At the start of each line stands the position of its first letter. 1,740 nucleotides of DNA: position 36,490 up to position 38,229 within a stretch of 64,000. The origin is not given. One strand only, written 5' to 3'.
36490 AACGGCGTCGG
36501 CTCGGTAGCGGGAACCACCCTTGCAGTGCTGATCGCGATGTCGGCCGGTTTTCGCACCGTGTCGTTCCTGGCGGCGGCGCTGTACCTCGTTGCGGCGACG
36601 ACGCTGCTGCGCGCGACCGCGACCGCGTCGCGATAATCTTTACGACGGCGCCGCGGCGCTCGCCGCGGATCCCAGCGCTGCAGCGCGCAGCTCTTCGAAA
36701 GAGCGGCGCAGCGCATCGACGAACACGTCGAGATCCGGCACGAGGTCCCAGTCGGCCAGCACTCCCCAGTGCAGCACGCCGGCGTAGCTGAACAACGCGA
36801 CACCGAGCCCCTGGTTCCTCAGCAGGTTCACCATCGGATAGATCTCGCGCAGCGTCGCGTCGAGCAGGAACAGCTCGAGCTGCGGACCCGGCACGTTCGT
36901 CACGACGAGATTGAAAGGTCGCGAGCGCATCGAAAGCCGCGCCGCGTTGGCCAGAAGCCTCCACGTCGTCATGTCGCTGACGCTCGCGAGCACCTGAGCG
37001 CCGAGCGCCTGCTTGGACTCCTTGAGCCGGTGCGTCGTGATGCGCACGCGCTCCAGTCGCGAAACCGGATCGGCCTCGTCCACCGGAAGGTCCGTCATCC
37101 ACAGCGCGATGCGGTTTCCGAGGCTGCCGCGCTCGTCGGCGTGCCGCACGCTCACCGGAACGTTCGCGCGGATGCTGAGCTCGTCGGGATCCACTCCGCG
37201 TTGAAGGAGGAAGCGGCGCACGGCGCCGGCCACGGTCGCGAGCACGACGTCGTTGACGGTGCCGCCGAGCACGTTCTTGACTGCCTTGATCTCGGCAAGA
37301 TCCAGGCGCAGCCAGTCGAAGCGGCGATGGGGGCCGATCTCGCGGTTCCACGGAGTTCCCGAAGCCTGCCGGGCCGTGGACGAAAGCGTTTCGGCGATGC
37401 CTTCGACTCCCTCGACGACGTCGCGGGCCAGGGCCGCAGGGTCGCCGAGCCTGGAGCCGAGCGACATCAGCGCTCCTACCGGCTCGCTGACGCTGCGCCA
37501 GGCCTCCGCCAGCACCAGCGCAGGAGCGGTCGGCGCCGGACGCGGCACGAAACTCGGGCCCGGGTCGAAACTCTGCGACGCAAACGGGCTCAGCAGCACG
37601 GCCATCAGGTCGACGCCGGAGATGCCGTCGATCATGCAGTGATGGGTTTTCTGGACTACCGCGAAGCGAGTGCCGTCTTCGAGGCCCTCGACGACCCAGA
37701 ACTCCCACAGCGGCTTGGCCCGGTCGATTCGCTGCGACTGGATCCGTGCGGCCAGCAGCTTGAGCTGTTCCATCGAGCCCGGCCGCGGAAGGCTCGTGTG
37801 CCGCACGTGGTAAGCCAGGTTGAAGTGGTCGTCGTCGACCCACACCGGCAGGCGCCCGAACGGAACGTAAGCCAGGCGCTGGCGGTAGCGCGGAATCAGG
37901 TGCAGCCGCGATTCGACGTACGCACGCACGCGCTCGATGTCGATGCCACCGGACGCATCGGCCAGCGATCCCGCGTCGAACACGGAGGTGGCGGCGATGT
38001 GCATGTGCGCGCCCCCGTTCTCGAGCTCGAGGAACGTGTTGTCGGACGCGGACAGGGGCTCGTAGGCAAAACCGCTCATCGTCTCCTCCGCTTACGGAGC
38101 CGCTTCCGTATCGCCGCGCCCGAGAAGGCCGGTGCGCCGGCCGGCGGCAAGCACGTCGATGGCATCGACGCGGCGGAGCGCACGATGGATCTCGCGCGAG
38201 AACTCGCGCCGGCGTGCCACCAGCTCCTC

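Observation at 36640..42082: Kennedy-pathway triacylglycerol/wax-ester synthesis island: second PlsB, WS/DGAT and an HAD-phosphatase/LPAAT fusion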

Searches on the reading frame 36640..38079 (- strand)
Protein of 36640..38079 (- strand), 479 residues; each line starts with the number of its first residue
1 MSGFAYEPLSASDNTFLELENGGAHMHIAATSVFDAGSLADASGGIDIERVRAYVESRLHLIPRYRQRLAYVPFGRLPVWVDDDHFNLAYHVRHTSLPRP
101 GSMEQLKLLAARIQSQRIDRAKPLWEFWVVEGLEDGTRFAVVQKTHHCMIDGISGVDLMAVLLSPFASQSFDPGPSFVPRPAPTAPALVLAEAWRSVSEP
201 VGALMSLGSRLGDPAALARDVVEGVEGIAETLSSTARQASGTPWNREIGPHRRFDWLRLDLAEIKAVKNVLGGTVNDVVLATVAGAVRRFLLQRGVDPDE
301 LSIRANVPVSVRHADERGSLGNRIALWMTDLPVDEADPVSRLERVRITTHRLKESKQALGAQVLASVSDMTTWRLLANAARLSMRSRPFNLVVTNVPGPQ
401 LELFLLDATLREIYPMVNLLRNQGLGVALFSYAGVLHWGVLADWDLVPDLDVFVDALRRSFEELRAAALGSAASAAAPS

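Call 7: search_protein_families(library=ncbifam, proteins=[window:36640-38079:-])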
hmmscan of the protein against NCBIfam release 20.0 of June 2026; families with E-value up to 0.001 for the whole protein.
window:36640-38079:- (479 aa): 1 family
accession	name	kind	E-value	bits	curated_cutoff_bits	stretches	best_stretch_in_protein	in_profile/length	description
TIGR02946.1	acyl_WS_DGAT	subfamily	6.5e-123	411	309.95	1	9-468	1-453/453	wax ester/triacylglycerol synthase family O-acyltransferase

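Call 9: search_protein_families(library=pfam, proteins=[window:36640-38079:-])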
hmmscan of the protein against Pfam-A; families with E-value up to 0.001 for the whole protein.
window:36640-38079:- (479 aa): 2 families
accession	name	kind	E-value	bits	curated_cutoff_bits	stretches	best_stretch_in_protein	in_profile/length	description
PF03007.21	WS_DGAT_cat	-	3.9e-62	210.8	23.6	1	9-279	1-263/263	Wax ester synthase/diacylglycerol acyltransferase catalytic domain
PF06974.18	WS_DGAT_C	-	6.5e-32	111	20.7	1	321-464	2-144/145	WS/DGAT C-terminal domain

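Call 51: search_solved_structures(query=window:36640-38079:-, max_evalue=0.001, show_alignments=1)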
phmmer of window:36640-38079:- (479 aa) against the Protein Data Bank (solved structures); distinct sequences matched with E-value up to 0.001: 2.
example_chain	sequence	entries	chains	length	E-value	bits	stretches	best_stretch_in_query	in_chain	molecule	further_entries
6chj_A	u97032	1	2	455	6.5e-46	160.3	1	8-465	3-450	Diacylglycerol O-acyltransferase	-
7nxg_A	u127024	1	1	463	1.5e-44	155.8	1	8-457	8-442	O-acyltransferase WSD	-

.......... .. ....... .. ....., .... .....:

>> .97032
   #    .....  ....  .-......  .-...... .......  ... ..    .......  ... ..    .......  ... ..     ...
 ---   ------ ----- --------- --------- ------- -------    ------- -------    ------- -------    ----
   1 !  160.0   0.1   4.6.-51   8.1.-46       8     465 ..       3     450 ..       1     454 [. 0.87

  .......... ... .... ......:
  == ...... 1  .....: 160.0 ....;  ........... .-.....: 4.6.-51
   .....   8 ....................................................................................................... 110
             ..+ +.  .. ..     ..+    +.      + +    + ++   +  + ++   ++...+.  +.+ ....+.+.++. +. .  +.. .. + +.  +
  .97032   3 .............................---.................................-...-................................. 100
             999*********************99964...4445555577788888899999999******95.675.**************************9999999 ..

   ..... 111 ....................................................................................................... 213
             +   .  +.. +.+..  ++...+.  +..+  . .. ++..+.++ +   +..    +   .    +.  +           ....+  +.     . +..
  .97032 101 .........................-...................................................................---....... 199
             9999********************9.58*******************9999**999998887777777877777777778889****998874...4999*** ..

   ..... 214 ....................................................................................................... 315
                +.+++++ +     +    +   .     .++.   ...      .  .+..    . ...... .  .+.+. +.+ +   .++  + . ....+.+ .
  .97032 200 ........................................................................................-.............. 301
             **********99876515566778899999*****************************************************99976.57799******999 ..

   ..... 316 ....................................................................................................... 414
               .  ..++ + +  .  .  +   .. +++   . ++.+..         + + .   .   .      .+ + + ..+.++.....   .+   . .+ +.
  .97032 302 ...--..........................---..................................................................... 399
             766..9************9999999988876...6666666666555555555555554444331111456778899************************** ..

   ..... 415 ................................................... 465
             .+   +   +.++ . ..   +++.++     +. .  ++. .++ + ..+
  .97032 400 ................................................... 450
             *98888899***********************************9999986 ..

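Call 64: find_homologous_proteins(query=window:36640-38079:-)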
Query window:36640-38079:- (479 aa): 7999 proteins with E <= 0.001 among 8000 candidates; the best 120 are listed.
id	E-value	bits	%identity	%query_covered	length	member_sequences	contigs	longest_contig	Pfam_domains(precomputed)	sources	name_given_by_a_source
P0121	7.3e-279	943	87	100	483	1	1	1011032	PF03007.22,PF06974.19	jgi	-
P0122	3.2e-277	938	87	96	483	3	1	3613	PF03007.22,PF06974.19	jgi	jgi:diacylglycerol O-acyltransferase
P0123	3.9e-275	931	88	98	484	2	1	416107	PF03007.22,PF06974.19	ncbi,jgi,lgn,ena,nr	ncbi:MAG TPA: wax ester/triacylglycerol synthase family O-acyltransferase [Candidatus Limnocylindral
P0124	1.4e-274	929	86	99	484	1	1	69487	PF03007.22,PF06974.19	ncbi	ncbi:MAG: wax ester/triacylglycerol synthase family O-acyltransferase [Candidatus Binatia bacterium]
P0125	1.2e-270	916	85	100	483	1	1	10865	PF03007.22,PF06974.19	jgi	jgi:diacylglycerol O-acyltransferase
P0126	1.1e-269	913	85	97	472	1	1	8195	PF03007.22,PF06974.19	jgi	jgi:diacylglycerol O-acyltransferase / wax synthase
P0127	2.0e-269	912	85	99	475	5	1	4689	PF03007.22,PF06974.19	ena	-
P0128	1.9e-268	909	85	97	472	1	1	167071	PF03007.22,PF06974.19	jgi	jgi:diacylglycerol O-acyltransferase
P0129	2.5e-268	909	85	97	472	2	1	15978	PF03007.22,PF06974.19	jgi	jgi:diacylglycerol O-acyltransferase / wax synthase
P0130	4.4e-268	908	84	97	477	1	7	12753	PF03007.22,PF06974.19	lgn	-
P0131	5.2e-268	907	85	97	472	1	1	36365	PF03007.22,PF06974.19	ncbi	ncbi:MAG: wax ester/triacylglycerol synthase family O-acyltransferase [Candidatus Binatia bacterium]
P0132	6.0e-268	907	84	97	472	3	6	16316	PF03007.22,PF06974.19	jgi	jgi:diacylglycerol O-acyltransferase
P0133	1.6e-262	889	83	100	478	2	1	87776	PF03007.22,PF06974.19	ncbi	-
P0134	2.0e-262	889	84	98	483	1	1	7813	PF03007.22,PF06974.19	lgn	-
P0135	3.7e-256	868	82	97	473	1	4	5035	PF03007.22,PF06974.19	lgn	-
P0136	3.4e-254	862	81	98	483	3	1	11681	PF03007.22,PF06974.19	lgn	-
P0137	2.5e-253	859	80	99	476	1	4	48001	PF03007.22,PF06974.19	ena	-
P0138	5.9e-236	802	75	100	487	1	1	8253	PF03007.22,PF06974.19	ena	-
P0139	9.8e-229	778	73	100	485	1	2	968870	PF03007.22,PF06974.19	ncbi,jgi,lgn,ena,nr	ncbi:MAG TPA: wax ester/triacylglycerol synthase family O-acyltransferase [Candidatus Limnocylindral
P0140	6.3e-228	775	73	98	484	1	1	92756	PF03007.22,PF06974.19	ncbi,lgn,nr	ncbi:MAG: wax ester/triacylglycerol synthase family O-acyltransferase [Deltaproteobacteria bacterium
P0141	7.6e-228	775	73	99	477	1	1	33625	PF03007.22,PF06974.19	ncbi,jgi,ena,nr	ncbi:MAG TPA: wax ester/triacylglycerol synthase family O-acyltransferase [Candidatus Binatia bacter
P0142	4.2e-219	746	71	99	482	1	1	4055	PF03007.22,PF06974.19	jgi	-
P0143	6.6e-219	746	69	99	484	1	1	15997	PF03007.22,PF06974.19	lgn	-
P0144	2.2e-194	665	65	99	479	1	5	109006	PF03007.22,PF06974.19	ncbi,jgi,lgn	jgi:diacylglycerol O-acyltransferase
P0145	1.5e-193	662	64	96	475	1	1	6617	PF03007.22,PF06974.19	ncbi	-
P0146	1.1e-192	659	62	98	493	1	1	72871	PF03007.22,PF06974.19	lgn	-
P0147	9.2e-190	650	64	100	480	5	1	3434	PF03007.22,PF06974.19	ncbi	-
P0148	6.4e-189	647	63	98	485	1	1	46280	PF03007.22,PF06974.19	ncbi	-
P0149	9.4e-189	646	64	99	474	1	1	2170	PF03007.22,PF06974.19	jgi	jgi:WS/DGAT/MGAT family acyltransferase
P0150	9.4e-189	646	64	97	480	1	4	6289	PF03007.22,PF06974.19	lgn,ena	-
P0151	1.5e-187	642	61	97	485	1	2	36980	PF03007.22,PF06974.19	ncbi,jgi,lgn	ncbi:MAG: diacylglycerol O-acyltransferase [Hyphomicrobiaceae bacterium]|jgi:diacylglycerol O-acyltr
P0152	1.7e-187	642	64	99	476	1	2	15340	PF03007.22,PF06974.19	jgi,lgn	jgi:WS/DGAT/MGAT family acyltransferase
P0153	1.8e-187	642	65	98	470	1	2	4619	PF03007.22,PF06974.19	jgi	jgi:WS/DGAT/MGAT family acyltransferase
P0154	4.4e-187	641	64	99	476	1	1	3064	PF03007.22,PF06974.19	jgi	jgi:WS/DGAT/MGAT family acyltransferase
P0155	5.8e-187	640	64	99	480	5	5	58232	PF03007.22,PF06974.19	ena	-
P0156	1.9e-186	639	63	99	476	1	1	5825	PF03007.22,PF06974.19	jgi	-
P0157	2.7e-186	638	64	98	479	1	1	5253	PF03007.22,PF06974.19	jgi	jgi:diacylglycerol O-acyltransferase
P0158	4.5e-186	637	63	100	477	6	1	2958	PF03007.22,PF06974.19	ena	-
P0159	5.2e-186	637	65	97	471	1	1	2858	PF03007.22,PF06974.19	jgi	jgi:WS/DGAT/MGAT family acyltransferase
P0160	8.9e-186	636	63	98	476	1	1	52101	PF03007.22,PF06974.19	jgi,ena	-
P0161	2.3e-185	635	65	95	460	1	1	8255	PF03007.22,PF06974.19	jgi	jgi:WS/DGAT/MGAT family acyltransferase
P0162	4.5e-185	634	63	98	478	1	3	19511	PF03007.22,PF06974.19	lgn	-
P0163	7.0e-185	633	63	98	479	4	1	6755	PF03007.22,PF06974.19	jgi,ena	-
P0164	1.3e-184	633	63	99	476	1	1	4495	PF03007.22,PF06974.19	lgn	-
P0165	9.1e-184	630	63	98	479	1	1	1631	PF03007.22,PF06974.19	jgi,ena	-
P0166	2.9e-183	628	62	97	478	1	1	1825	PF03007.22,PF06974.19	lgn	-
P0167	3.3e-183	628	61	97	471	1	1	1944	PF03007.22,PF06974.19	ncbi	-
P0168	1.3e-182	626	61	97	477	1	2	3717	PF03007.22,PF06974.19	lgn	-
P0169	2.1e-182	625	62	98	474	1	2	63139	PF03007.22,PF06974.19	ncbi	-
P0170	3.0e-182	625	63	99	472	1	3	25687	PF03007.22,PF06974.19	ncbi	-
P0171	1.7e-181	622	62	98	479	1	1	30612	PF03007.22,PF06974.19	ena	-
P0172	6.3e-181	620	62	100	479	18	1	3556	PF03007.22,PF06974.19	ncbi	-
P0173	6.7e-181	620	61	99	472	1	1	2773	PF03007.22,PF06974.19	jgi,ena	-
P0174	7.2e-181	620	61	98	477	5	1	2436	PF03007.22,PF06974.19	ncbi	-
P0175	8.9e-181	620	61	99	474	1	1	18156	PF03007.22,PF06974.19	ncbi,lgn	-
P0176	1.0e-180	620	61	100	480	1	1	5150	PF03007.22,PF06974.19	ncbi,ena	-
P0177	1.4e-179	616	61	98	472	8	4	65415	PF03007.22,PF06974.19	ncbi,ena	-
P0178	1.5e-179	616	62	98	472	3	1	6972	PF03007.22,PF06974.19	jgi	jgi:WS/DGAT/MGAT family acyltransferase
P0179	2.8e-179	615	61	98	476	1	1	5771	PF03007.22,PF06974.19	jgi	jgi:WS/DGAT/MGAT family acyltransferase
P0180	3.9e-179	614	61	95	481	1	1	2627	PF03007.22,PF06974.19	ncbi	-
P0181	4.4e-179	614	66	92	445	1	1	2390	PF03007.22,PF06974.19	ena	-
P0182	4.7e-179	614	61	99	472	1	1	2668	PF03007.22,PF06974.19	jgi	jgi:WS/DGAT/MGAT family acyltransferase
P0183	6.9e-179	614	61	97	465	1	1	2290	PF03007.22,PF06974.19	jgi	jgi:WS/DGAT/MGAT family acyltransferase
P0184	7.9e-179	613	62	98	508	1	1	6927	PF03007.22,PF06974.19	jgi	jgi:diacylglycerol O-acyltransferase / wax synthase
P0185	3.2e-178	611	60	99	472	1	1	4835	PF03007.22,PF06974.19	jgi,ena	jgi:WS/DGAT/MGAT family acyltransferase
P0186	8.1e-178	610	61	98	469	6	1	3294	PF03007.22,PF06974.19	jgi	-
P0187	3.2e-177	608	61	98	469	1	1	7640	PF03007.22,PF06974.19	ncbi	-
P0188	4.0e-177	608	61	98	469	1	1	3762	PF03007.22,PF06974.19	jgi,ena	-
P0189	6.1e-177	607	59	98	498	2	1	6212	PF03007.22,PF06974.19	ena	-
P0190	7.5e-177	607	61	99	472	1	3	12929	PF03007.22,PF06974.19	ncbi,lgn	-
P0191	1.0e-176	607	61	97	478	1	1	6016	PF03007.22,PF06974.19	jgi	jgi:diacylglycerol O-acyltransferase / wax synthase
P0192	1.2e-176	606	59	97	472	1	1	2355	PF03007.22,PF06974.19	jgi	jgi:WS/DGAT/MGAT family acyltransferase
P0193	1.5e-176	606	60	98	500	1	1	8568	PF03007.22,PF06974.19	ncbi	-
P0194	2.0e-176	606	60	98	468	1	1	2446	PF03007.22,PF06974.19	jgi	jgi:WS/DGAT/MGAT family acyltransferase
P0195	2.3e-176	605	60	98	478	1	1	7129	PF03007.22,PF06974.19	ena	-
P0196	2.4e-175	602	61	98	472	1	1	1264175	PF03007.22,PF06974.19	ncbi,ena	-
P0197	5.2e-175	601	60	97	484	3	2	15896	PF03007.22,PF06974.19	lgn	-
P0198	5.7e-175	601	60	96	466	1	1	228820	PF03007.22,PF06974.19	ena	-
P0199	9.1e-175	600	60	96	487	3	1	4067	PF03007.22,PF06974.19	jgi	jgi:WS/DGAT/MGAT family acyltransferase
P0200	9.5e-175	600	59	100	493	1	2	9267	PF03007.22,PF06974.19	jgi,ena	-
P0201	9.6e-175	600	60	98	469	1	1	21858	PF03007.22,PF06974.19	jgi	jgi:WS/DGAT/MGAT family acyltransferase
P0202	1.2e-174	600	60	98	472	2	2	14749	PF03007.22,PF06974.19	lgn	-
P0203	1.3e-174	600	59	99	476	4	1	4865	PF03007.22,PF06974.19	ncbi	-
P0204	1.5e-174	599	60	98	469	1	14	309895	PF03007.22,PF06974.19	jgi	jgi:WS/DGAT/MGAT family acyltransferase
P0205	2.2e-174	599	62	96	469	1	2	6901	PF03007.22,PF06974.19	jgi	jgi:WS/DGAT/MGAT family acyltransferase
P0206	2.3e-174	599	60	97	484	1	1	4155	PF03007.22,PF06974.19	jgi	jgi:diacylglycerol O-acyltransferase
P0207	2.7e-174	599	60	98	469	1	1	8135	PF03007.22,PF06974.19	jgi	jgi:WS/DGAT/MGAT family acyltransferase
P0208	2.9e-174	598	61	97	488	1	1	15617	PF03007.22,PF06974.19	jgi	jgi:WS/DGAT/MGAT family acyltransferase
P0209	3.5e-174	598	59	97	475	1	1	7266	PF03007.22,PF06974.19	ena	-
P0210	3.5e-174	598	59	97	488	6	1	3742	PF03007.22,PF06974.19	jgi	jgi:WS/DGAT/MGAT family acyltransferase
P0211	4.2e-174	598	61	98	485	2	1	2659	PF03007.22,PF06974.19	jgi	-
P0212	4.2e-174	598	61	97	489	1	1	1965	PF03007.22,PF06974.19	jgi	-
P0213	4.3e-174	598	59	98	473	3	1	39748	PF03007.22,PF06974.19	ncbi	-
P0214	4.6e-174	598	59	97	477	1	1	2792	PF03007.22,PF06974.19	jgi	jgi:WS/DGAT/MGAT family acyltransferase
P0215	6.1e-174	597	60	98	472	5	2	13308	PF03007.22,PF06974.19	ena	-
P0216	7.0e-174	597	60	99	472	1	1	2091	PF03007.22,PF06974.19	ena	-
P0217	9.8e-174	597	60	97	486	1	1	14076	PF03007.22,PF06974.19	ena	-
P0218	1.0e-173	597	60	98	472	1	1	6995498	PF03007.22,PF06974.19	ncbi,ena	-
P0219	1.6e-173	596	60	97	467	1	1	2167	PF03007.22,PF06974.19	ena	-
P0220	2.2e-173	595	62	96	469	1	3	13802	PF03007.22,PF06974.19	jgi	jgi:diacylglycerol O-acyltransferase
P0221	4.2e-173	595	60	97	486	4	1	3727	PF03007.22,PF06974.19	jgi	jgi:WS/DGAT/MGAT family acyltransferase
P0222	4.2e-173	595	62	97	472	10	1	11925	PF03007.22,PF06974.19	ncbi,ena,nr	ncbi:MAG TPA: wax ester/triacylglycerol synthase family O-acyltransferase [Myxococcota bacterium]|nr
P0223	4.3e-173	595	62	96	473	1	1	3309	PF03007.22,PF06974.19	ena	-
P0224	4.9e-173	594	62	98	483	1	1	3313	PF03007.22,PF06974.19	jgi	jgi:WS/DGAT/MGAT family acyltransferase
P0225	5.5e-173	594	60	99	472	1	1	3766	PF03007.22,PF06974.19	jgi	-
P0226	6.3e-173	594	61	99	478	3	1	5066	PF03007.22,PF06974.19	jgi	jgi:WS/DGAT/MGAT family acyltransferase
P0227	8.6e-173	594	60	97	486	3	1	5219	PF03007.22,PF06974.19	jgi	-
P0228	1.5e-172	593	61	98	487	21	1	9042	PF03007.22,PF06974.19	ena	-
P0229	1.7e-172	593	60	98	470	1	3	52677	PF03007.22,PF06974.19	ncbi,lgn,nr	ncbi:MAG: wax ester/triacylglycerol synthase family O-acyltransferase [Deltaproteobacteria bacterium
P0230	1.8e-172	593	61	96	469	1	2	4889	PF03007.22,PF06974.19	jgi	-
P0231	5.4e-172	591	60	98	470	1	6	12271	PF03007.22,PF06974.19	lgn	-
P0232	5.8e-172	591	60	98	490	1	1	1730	PF03007.22,PF06974.19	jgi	jgi:WS/DGAT/MGAT family acyltransferase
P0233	6.3e-172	591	60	96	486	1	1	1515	PF03007.22,PF06974.19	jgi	jgi:WS/DGAT/MGAT family acyltransferase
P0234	8.9e-172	590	61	96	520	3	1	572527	PF03007.22,PF06974.19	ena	-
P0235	9.2e-172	590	60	98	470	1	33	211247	PF03007.22,PF06974.19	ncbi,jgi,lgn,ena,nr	ncbi:MAG: hypothetical protein B6D46_09965 [Polyangiaceae bacterium UTPRO1]|jgi:WS/DGAT/MGAT family 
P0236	9.6e-172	590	59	98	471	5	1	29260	PF03007.22,PF06974.19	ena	-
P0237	1.3e-171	590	60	95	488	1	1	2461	PF03007.22,PF06974.19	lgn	-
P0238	1.5e-171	589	60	97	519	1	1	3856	PF03007.22,PF06974.19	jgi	jgi:WS/DGAT/MGAT family acyltransferase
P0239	1.6e-171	589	61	97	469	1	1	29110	PF03007.22,PF06974.19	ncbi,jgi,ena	-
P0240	2.1e-171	589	62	97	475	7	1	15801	PF03007.22,PF06974.19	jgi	-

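Call 65: find_encoding_contigs(protein=P0144, flank=6000, max_places=1)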
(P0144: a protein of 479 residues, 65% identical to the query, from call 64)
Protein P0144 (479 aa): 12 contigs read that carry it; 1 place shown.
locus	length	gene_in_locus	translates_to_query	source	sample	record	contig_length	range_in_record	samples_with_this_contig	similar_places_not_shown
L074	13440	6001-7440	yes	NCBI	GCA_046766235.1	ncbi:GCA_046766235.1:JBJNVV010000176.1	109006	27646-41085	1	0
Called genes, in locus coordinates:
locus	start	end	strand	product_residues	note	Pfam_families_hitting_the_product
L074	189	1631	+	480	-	PF00083:Sugar_tr, PF07690:MFS_1, PF12832:MFS_1_like (weak), PF07690:MFS_1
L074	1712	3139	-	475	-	PF00702:Hydrolase, PF12710:HAD, PF01553:Acyltransferase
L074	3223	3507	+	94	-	PF04248:NTP_transf_9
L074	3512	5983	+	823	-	PF01553:Acyltransferase, PF19277:GPAT_C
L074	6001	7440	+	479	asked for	PF03007:WS_DGAT_cat, PF06974:WS_DGAT_C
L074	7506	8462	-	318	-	PF00355:Rieske, PF19298:KshA_C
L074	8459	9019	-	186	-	PF00440:TetR_N, PF17925:TetR_C_20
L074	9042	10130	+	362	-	PF13483:Lactamase_B_3, PF12706:Lactamase_B_2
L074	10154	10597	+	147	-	PF03061:4HBT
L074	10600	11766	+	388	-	PF21694:DNA_pol3_delta_C (weak)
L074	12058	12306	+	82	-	-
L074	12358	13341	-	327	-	PF00348:polyprenyl_synt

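Call 66: find_encoding_contigs(protein=P0218, flank=6000, max_places=1)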
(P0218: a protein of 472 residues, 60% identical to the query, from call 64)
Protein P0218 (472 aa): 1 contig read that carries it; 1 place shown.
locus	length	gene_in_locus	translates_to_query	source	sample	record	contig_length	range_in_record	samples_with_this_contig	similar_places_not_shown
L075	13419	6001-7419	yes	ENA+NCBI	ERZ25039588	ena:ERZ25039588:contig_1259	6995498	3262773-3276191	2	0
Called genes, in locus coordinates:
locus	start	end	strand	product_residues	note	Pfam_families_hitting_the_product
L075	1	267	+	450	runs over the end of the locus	PF02445:NadA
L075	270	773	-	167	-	PF00582:Usp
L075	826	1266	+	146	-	PF13622:4HBT_3 (weak), PF03061:4HBT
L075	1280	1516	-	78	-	-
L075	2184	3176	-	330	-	-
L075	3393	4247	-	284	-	PF00378:ECH_1, PF16113:ECH_2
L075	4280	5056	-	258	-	PF00378:ECH_1, PF16113:ECH_2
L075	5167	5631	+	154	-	PF04075:F420H2_quin_red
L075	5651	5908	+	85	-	-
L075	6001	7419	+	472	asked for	PF03007:WS_DGAT_cat, PF06974:WS_DGAT_C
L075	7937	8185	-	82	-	-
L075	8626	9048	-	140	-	PF03600:CitMHS (faint), PF16980:CitMHS_2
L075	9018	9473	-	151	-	PF16980:CitMHS_2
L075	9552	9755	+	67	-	-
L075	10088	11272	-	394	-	PF00108:Thiolase_N, PF00109:ketoacyl-synt (weak), PF22691:Thiolase_C_1, PF02803:Thiolase_C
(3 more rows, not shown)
